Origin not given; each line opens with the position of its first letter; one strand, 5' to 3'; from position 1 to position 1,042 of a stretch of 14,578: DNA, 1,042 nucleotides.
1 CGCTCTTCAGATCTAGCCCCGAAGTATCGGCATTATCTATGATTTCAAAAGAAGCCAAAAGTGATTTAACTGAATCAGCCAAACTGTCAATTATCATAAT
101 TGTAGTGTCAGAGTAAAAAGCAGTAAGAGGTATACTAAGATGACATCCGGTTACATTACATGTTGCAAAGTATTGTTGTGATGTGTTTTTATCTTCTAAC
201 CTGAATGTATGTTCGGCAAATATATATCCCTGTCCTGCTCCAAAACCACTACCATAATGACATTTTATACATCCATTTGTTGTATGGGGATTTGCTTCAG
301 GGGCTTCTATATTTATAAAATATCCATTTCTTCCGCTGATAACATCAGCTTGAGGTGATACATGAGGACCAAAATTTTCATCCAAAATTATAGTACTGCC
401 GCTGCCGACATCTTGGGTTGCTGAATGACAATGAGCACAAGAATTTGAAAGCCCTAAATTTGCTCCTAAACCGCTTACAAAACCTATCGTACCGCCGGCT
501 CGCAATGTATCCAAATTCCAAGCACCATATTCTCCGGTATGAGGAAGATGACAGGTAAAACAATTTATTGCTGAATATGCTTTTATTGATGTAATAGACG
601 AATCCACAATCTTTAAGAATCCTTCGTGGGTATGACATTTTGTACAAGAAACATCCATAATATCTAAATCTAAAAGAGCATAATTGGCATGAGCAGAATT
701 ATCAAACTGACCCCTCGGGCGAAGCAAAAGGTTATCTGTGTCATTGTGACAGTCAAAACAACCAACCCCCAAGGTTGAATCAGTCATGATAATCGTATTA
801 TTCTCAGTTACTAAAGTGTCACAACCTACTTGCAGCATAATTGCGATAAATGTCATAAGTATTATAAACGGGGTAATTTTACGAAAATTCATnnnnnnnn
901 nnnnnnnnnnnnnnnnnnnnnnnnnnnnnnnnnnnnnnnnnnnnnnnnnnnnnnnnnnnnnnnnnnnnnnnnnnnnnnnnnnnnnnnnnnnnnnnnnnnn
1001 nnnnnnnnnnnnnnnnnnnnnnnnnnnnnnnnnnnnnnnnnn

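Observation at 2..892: Multihaem c-type cytochrome gene missed by the ORF track because the window edge truncates it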

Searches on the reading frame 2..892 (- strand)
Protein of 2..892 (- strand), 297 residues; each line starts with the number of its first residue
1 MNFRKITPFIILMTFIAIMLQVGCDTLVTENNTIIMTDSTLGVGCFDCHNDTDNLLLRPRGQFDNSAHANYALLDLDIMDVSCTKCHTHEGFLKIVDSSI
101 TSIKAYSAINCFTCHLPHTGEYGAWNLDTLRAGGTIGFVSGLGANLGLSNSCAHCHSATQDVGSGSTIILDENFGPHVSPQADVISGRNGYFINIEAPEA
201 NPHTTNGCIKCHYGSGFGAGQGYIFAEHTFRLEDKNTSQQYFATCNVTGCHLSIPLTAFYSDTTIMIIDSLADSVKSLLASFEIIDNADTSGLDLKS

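Call 5: search_protein_families(library=pfam, proteins=[window:2-892:-], max_evalue=0.01)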
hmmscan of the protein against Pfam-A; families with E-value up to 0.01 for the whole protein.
window:2-892:- (297 aa): 3 families
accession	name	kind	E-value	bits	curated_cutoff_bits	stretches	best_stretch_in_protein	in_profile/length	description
PF14522.11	Cytochrome_C7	-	3.4e-05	24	24.8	0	33-88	32-67/67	Cytochrome c7 and related cytochrome c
PF22113.1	Mtrc-MtrF_II-IV_dom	-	0.00013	21.9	30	0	44-160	30-167/176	Outer membrane cytochrome MtrC/MtrF-like, domains II/IV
PF14537.11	Cytochrom_c3_2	-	0.00093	20.1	25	0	42-88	26-65/79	Cytochrome c3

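Call 6: find_homologous_proteins(query=window:2-892:-)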
Query window:2-892:- (297 aa): 4 proteins with E <= 0.001 among 661 candidates.
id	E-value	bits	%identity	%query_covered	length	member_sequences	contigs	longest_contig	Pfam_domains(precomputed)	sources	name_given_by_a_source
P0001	7.3e-197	670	100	99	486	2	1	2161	PF18911.7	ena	-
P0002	4.7e-26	110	33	72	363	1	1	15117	PF14522.12,PF22113.2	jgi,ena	-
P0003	6.0e-23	100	29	86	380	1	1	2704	PF14522.12,PF22113.2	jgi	jgi:hypothetical protein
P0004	1.6e-11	62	29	77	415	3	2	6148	PF14522.12,PF22113.2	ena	-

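Call 7: search_protein_families(library=ncbifam, proteins=[window:2-892:-], max_evalue=0.01)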
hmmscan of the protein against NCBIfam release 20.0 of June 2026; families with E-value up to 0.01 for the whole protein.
window:2-892:- (297 aa): 3 families
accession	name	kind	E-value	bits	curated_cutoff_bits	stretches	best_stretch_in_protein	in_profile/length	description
TIGR04315.1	octaheme_Shew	subfamily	0.00021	20.5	375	1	31-120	176-255/440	tetrathionate reductase family octaheme c-type cytochrome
NF040967.1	cytc_ExtN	equivalog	0.00022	20.2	200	1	37-115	57-137/415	selenite/tellurite reduction operon c-type cytochrome ExtN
NF040968.1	FeS_ExtO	equivalog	0.00035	19.5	200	1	37-115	57-137/416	selenite/tellurite reduction operon b-type cytochrome iron-sulfur cluster-binding subunit ExtO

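Call 8: search_solved_structures(query=window:2-892:-, max_evalue=1, show_alignments=2)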
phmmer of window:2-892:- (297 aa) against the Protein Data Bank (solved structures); distinct sequences matched with E-value up to 1: 6.
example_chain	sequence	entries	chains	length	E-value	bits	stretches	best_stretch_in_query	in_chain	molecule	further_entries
6i5b_A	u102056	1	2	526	0.085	15.3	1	27-161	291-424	Uncharacterized protein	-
8bcx_A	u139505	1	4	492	0.089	15.2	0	38-96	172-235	Nitrite reductase (cytochrome; ammonia-forming)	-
6ef8_A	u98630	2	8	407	0.14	14.6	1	88-124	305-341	C-type cytochrome OmcS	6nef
6v0a_A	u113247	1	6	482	0.35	13.3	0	36-88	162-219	Nitrite reductase (cytochrome; ammonia-forming)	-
3sxq_A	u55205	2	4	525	0.54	12.6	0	151-183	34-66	Eight-heme nitrite reductase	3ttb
8ydm_C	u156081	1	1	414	0.6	12.5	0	31-72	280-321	Cytochrome c-554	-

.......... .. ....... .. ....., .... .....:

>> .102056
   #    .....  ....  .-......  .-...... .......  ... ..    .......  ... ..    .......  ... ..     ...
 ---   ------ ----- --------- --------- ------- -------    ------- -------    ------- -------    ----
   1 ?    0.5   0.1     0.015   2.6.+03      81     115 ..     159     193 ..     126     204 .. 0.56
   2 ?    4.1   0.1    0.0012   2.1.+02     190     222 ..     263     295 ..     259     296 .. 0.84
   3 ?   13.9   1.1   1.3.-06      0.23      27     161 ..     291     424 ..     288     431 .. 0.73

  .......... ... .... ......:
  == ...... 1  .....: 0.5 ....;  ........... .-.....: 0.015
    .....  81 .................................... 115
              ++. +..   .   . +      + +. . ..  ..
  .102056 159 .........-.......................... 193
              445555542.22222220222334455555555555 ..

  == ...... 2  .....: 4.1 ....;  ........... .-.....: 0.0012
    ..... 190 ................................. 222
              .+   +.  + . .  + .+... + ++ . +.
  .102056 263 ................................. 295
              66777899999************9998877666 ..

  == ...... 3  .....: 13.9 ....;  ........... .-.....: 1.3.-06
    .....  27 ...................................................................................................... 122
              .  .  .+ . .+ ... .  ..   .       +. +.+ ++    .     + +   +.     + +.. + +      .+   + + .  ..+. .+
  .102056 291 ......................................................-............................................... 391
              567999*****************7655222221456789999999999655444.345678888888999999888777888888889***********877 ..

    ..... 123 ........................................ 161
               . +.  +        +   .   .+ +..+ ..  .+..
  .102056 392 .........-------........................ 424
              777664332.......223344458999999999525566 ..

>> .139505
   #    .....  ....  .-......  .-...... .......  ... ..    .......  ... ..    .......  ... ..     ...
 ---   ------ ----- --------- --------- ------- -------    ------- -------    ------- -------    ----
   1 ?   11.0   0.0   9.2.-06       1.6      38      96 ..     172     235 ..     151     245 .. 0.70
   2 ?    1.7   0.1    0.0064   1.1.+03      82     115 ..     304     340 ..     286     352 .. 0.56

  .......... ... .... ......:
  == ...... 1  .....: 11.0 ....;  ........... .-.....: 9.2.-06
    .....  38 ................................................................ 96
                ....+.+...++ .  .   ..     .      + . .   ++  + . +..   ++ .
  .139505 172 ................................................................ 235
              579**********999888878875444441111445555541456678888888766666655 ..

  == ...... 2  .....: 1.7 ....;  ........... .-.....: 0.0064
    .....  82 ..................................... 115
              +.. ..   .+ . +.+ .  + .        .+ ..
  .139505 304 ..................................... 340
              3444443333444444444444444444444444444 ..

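Call 10: find_encoding_contigs(protein=P0001, flank=10000)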
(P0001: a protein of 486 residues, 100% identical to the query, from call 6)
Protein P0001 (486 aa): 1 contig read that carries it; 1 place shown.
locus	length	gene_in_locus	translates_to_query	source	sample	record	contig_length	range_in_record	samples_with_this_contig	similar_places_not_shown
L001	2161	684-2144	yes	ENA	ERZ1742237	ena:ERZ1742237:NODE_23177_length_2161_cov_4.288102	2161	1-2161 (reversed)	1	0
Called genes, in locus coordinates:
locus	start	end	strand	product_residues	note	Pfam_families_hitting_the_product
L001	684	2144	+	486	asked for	PF18911:PKD_4 (weak)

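Call 15: find_homologous_proteins(query=A1)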
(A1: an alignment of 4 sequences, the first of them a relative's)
Query A1 (4 sequences) (486 aa, profile of the alignment): 31 proteins with E <= 0.001 among 8000 candidates.
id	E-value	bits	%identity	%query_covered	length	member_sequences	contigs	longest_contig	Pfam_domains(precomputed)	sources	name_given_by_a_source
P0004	1.5e-175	602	28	61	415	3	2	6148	PF14522.12,PF22113.2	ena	-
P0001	8.7e-148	511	100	100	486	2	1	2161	PF18911.7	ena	-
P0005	1.3e-136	474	26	70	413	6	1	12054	PF14537.12,PF14522.12,PF22113.2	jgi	-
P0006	7.8e-125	435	28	61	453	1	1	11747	PF14522.12,PF22113.2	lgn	-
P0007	1.0e-122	428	79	99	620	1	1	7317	PF00801.27,PF18911.7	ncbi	-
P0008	3.0e-102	361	65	99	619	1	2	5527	PF00801.27,PF18911.7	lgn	-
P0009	6.0e-93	330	55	96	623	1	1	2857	PF00801.27,PF18911.7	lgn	-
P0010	3.0e-92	328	63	96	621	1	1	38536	PF00801.27,PF18911.7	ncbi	-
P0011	3.1e-92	328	58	98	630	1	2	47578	PF00801.27,PF18911.7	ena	-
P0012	4.1e-92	327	29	62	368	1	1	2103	PF22113.2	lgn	-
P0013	9.9e-90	319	54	96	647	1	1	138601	PF00801.27,PF02335.21,PF14522.12,PF18911.7,PF22113.2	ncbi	-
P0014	5.1e-87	310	31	63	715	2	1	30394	PF14537.12,PF13435.12,PF14522.12,PF22113.2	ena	-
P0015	3.3e-83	298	53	99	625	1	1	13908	PF00801.27,PF02335.21,PF18911.7,PF22113.2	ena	-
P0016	9.3e-81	290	45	95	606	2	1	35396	PF00801.27,PF18911.7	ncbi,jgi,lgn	jgi:PKD repeat protein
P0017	9.5e-81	290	45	92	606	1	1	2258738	PF00801.27,PF18911.7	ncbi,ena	-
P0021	2.4e-77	279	49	98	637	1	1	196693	PF00801.27,PF18911.7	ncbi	-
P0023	1.8e-67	246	40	82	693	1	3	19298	PF00801.27,PF18911.7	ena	-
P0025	8.4e-66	241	37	84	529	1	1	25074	PF00801.27,PF02335.21,PF18911.7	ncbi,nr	ncbi:MAG: PKD domain-containing protein [bacterium]|nr:PKD domain-containing protein [bacterium]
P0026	7.3e-65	237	37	84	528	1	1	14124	PF09699.16,PF00801.27,PF02335.21,PF18911.7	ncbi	-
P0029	3.6e-63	232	38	82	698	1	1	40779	PF00801.27,PF18911.7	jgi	jgi:PKD repeat protein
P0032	4.1e-58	215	43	96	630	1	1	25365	PF00801.27,PF18911.7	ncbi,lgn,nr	ncbi:MAG: hypothetical protein DWP97_12985 [Calditrichaeota bacterium]|nr:MAG: hypothetical protein 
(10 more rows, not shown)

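Call 17: search_protein_families(library=ncbifam, proteins=[P0007, P0010, P0013, P0017, P0021, P0025, P0032, P0014, P0005, P0029], max_evalue=0.01)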
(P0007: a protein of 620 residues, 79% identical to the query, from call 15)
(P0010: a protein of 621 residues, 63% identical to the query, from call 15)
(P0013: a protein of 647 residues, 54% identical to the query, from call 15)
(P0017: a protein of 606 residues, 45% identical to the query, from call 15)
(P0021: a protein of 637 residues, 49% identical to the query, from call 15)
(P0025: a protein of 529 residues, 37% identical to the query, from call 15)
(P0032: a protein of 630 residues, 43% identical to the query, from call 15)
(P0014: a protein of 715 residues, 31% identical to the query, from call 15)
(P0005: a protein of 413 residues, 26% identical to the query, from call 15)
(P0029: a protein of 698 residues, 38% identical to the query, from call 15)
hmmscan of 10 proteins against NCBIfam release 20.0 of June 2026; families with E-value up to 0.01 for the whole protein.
P0007 (620 aa): 1 family
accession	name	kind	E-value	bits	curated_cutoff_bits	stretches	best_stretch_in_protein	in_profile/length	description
TIGR00864.1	PCC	subfamily_domain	0.00014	18.4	1861.4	0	475-510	1424-1459/2700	polycystin cation channel protein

P0010 (621 aa): 1 family
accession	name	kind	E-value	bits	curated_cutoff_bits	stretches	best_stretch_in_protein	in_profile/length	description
TIGR00864.1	PCC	subfamily_domain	1.6e-05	21.5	1861.4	1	388-513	1256-1373/2700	polycystin cation channel protein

P0013 (647 aa): 2 families
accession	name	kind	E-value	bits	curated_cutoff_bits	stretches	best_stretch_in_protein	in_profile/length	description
NF008339.0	PRK11125.1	equivalog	5.1e-05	22.1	595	0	222-353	288-414/487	ammonia-forming cytochrome c nitrite reductase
TIGR03152.1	cyto_c552_HCOOH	exception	0.0036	16.1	692.5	0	222-352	246-371/441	ammonia-forming nitrite reductase cytochrome c552 subunit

P0017 (606 aa): 4 families
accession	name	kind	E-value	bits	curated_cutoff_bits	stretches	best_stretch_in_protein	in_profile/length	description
TIGR00864.1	PCC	subfamily_domain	1.6e-11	41.4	1861.4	1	386-595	1090-1294/2700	polycystin cation channel protein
NF058578.1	CPR_pilus_PamR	equivalog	0.0015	17.4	300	0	559-598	184-230/297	pilus system RbmA-like protein PamR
NF045713.1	CxxCH_16_HmcA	equivalog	0.0064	15.1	400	1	44-177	134-244/541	sulfate respiration complex hexadecaheme cytochrome HmcA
NF011698.0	PRK15118.1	equivalog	0.0098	16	202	0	365-439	34-106/144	universal stress protein UspA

P0021 (637 aa): 1 family
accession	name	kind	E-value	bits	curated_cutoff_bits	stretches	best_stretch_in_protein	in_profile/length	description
TIGR03153.1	cytochr_NrfH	equivalog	0.00015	21.9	134.2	1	82-171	27-114/138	cytochrome c nitrite reductase small subunit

P0025 (529 aa): 1 family
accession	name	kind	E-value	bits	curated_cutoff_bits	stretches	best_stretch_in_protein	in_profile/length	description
NF041198.1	UshA_like_PCGU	equivalog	5.4e-05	22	275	1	45-123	411-485/519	UshA-like (seleno)protein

P0032 (630 aa): 1 family
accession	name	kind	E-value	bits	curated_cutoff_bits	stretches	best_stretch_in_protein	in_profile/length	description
TIGR03508.1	decahem_SO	subfamily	0.0018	17.8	192.2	0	80-171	4-85/258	DmsE family decaheme c-type cytochrome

P0014 (715 aa): 5 families
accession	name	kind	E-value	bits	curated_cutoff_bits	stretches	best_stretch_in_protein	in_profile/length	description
NF041028.1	decahem_GSU2203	exception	1.1e-14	54.4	325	3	147-305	38-187/317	GSU2203 family decaheme c-type cytochrome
TIGR03508.1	decahem_SO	subfamily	2.6e-14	53.3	192.2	1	147-303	4-154/258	DmsE family decaheme c-type cytochrome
NF041198.1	UshA_like_PCGU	equivalog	1.3e-12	47.1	275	1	146-214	443-511/519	UshA-like (seleno)protein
TIGR03153.1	cytochr_NrfH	equivalog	4.8e-07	29.9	134.2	1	264-385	25-134/138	cytochrome c nitrite reductase small subunit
NF043010.1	Cyt554_Nsmonas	equivalog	0.0069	15.8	400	1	147-217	82-149/238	cytochrome c-550 CycA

P0005 (413 aa): 1 family
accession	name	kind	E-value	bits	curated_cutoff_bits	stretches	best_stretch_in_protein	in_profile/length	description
NF041028.1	decahem_GSU2203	exception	0.00018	20.9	325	1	46-175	65-169/317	GSU2203 family decaheme c-type cytochrome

P0029 (698 aa): 1 family
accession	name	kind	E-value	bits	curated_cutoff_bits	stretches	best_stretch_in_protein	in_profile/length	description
TIGR00864.1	PCC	subfamily_domain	5.9e-07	26.3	1861.4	1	476-684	1088-1293/2700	polycystin cation channel protein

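Call 18: search_protein_families(library=pfam, proteins=[P0007, P0010, P0013, P0017, P0021, P0025, P0032, P0014, P0005, P0029], max_evalue=0.01)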
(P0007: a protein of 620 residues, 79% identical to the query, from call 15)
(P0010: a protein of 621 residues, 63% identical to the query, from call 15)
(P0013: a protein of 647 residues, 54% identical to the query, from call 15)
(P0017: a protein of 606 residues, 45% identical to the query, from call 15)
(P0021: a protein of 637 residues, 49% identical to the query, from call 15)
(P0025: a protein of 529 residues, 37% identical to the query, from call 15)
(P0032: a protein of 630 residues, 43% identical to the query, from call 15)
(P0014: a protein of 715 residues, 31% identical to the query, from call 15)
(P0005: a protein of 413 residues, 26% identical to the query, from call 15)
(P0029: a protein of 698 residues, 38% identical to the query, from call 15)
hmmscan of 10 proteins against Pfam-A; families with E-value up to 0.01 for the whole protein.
P0007 (620 aa): 7 families
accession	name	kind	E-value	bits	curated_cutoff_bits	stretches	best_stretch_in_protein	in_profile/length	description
PF18911.6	PKD_4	-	1.8e-25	89.3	27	3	446-518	2-76/85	PKD domain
PF00801.26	PKD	-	1.5e-13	51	23.5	2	462-512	14-67/80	PKD domain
PF13435.11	Cytochrome_C554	-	0.0005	21.4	20.8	0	198-227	43-72/84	Cytochrome c554 and c-prime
PF14537.11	Cytochrom_c3_2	-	0.00088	20.1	25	0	44-87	28-66/79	Cytochrome c3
PF24527.1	Ig-like_Pom152_9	-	0.0021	18.7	27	0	354-408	13-66/80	Nucleoporin pom152-like, ninth immunoglobulin-like domain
PF14522.11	Cytochrome_C7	-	0.0022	18.2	24.8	0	77-155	12-67/67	Cytochrome c7 and related cytochrome c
PF22113.1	Mtrc-MtrF_II-IV_dom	-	0.0032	17.4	30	0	44-213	30-166/176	Outer membrane cytochrome MtrC/MtrF-like, domains II/IV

P0010 (621 aa): 2 families
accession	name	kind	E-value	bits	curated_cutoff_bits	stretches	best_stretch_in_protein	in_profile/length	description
PF18911.6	PKD_4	-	1.7e-20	73.3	27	2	452-532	3-85/85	PKD domain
PF00801.26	PKD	-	6.3e-14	52.2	23.5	2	464-516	11-66/80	PKD domain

P0013 (647 aa): 7 families
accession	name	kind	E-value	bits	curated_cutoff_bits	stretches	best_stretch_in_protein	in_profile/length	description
PF18911.6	PKD_4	-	7.7e-18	64.8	27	2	361-424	7-68/85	PKD domain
PF00801.26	PKD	-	3.6e-09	36.9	23.5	1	389-423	31-64/80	PKD domain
PF22113.1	Mtrc-MtrF_II-IV_dom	-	9.6e-07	28.9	30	1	76-266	4-166/176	Outer membrane cytochrome MtrC/MtrF-like, domains II/IV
PF14522.11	Cytochrome_C7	-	5.1e-06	26.7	24.8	0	218-268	8-53/67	Cytochrome c7 and related cytochrome c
PF02335.20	Cytochrom_C552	-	1.3e-05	24.8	24.1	1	216-353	238-371/438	Cytochrome c552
PF09699.15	Paired_CXXCH_1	-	0.0012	18.9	20.6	0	101-118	1-18/41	Doubled CXXCH motif (Paired_CXXCH_1)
PF14537.11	Cytochrom_c3_2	-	0.0023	18.8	25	0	43-119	7-70/79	Cytochrome c3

P0017 (606 aa): 7 families
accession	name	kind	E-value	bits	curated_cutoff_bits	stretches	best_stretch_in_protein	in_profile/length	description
PF18911.6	PKD_4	-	8.1e-45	151.2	27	3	539-603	17-81/85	PKD domain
PF00801.26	PKD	-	4.5e-29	100.7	23.5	3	545-603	16-78/80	PKD domain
PF17883.6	MBG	-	0.00012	23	23.3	0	543-591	25-69/97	MBG domain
PF16820.11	PKD_3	-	0.00021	21.5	26.3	0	556-592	33-68/68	PKD-like domain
PF18981.6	InlK_D3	-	0.00062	20.2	25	0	564-604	32-72/75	Internalin K domain (D3/D4)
PF22113.1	Mtrc-MtrF_II-IV_dom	-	0.0012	18.8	30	0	43-172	29-169/176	Outer membrane cytochrome MtrC/MtrF-like, domains II/IV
PF19408.5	PKD_6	-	0.0054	17.5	25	1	554-600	30-78/82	PKD-like domain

P0021 (637 aa): 2 families
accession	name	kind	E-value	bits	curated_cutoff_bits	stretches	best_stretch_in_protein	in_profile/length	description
PF18911.6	PKD_4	-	2.7e-11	43.8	27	2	381-443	23-83/85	PKD domain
PF00801.26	PKD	-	3.4e-08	33.8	23.5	1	377-429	12-65/80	PKD domain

P0025 (529 aa): 7 families
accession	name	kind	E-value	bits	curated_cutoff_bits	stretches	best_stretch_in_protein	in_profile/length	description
PF18911.6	PKD_4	-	1.9e-11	44.3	27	1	468-517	33-77/85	PKD domain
PF00801.26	PKD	-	2.4e-10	40.7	23.5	1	470-523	30-80/80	PKD domain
PF02335.20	Cytochrom_C552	-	3e-06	26.9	24.1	0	227-373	245-391/438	Cytochrome c552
PF22113.1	Mtrc-MtrF_II-IV_dom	-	3.8e-05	23.7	30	1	44-121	83-167/176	Outer membrane cytochrome MtrC/MtrF-like, domains II/IV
PF09699.15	Paired_CXXCH_1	-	4.1e-05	23.6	20.6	0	112-123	8-19/41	Doubled CXXCH motif (Paired_CXXCH_1)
PF14537.11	Cytochrom_c3_2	-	0.00058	20.7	25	0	42-123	6-70/79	Cytochrome c3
PF14522.11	Cytochrome_C7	-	0.00064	19.9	24.8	0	223-274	10-54/67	Cytochrome c7 and related cytochrome c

P0032 (630 aa): 6 families
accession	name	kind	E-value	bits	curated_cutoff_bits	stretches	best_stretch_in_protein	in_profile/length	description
PF18911.6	PKD_4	-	6.8e-11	42.5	27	2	359-424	4-69/85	PKD domain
PF00801.26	PKD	-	1.9e-09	37.8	23.5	2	373-425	14-67/80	PKD domain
PF22113.1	Mtrc-MtrF_II-IV_dom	-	0.00036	20.5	30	0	35-89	113-166/176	Outer membrane cytochrome MtrC/MtrF-like, domains II/IV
PF14537.11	Cytochrom_c3_2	-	0.0016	19.3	25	0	43-128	7-73/79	Cytochrome c3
PF00034.26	Cytochrom_C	-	0.0026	19.5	21.3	0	212-232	6-26/90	Cytochrome c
PF14522.11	Cytochrome_C7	-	0.0033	17.7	24.8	0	43-163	14-66/67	Cytochrome c7 and related cytochrome c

P0014 (715 aa): 8 families
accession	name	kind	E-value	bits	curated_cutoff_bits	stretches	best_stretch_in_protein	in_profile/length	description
PF14522.11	Cytochrome_C7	-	2.3e-14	53.4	24.8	2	145-211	13-66/67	Cytochrome c7 and related cytochrome c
PF22113.1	Mtrc-MtrF_II-IV_dom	-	2.3e-11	44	30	1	268-457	7-166/176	Outer membrane cytochrome MtrC/MtrF-like, domains II/IV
PF14537.11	Cytochrom_c3_2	-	2e-09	38.2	25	1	175-274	5-78/79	Cytochrome c3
PF13435.11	Cytochrome_C554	-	2.4e-05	25.6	20.8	1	146-184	49-84/84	Cytochrome c554 and c-prime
PF09699.15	Paired_CXXCH_1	-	0.00021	21.4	20.6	0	244-275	8-37/41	Doubled CXXCH motif (Paired_CXXCH_1)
PF02085.21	Cytochrom_CIII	-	0.0016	19.2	22.9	0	237-302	25-85/101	Class III cytochrome C family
PF02335.20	Cytochrom_C552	-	0.0028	17.1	24.1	0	287-314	239-265/438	Cytochrome c552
PF03264.19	Cytochrom_NNT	-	0.0046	17.1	24.1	1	265-385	34-165/174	NapC/NirT cytochrome c family, N-terminal region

P0005 (413 aa): 4 families
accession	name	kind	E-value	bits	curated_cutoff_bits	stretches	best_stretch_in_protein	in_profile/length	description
PF14522.11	Cytochrome_C7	-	1.5e-06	28.3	24.8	1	81-162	11-67/67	Cytochrome c7 and related cytochrome c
PF22113.1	Mtrc-MtrF_II-IV_dom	-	2.1e-06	27.8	30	1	36-129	69-167/176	Outer membrane cytochrome MtrC/MtrF-like, domains II/IV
PF14537.11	Cytochrom_c3_2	-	1.5e-05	25.8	25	1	84-169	4-72/79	Cytochrome c3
PF13442.11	Cytochrome_CBB3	-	0.0044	17.8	27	0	78-97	5-21/68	Cytochrome C oxidase, cbb3-type, subunit III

P0029 (698 aa): 2 families
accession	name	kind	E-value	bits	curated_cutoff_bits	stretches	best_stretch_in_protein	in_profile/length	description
PF18911.6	PKD_4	-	4.2e-43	145.7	27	4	444-518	1-78/85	PKD domain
PF00801.26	PKD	-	1.3e-23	83.3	23.5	2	462-518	15-75/80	PKD domain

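Call 19: find_encoding_contigs(protein=P0007, flank=10000, max_places=2)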
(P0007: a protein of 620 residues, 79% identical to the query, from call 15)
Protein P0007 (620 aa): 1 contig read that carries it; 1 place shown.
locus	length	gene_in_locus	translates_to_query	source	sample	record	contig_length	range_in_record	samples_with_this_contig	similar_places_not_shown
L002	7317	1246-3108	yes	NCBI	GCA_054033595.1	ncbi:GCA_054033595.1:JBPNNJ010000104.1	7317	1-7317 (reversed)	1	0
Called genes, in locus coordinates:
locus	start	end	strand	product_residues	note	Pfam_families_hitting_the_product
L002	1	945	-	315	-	?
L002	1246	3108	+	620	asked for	PF18911:PKD_4, PF00801:PKD (weak)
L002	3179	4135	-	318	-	PF01012:ETF, PF00766:ETF_alpha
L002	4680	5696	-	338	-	PF01207:Dus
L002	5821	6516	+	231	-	PF16697:Yop-YscD_cpl, PF00498:FHA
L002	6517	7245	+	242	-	PF00149:Metallophos, PF12850:Metallophos_2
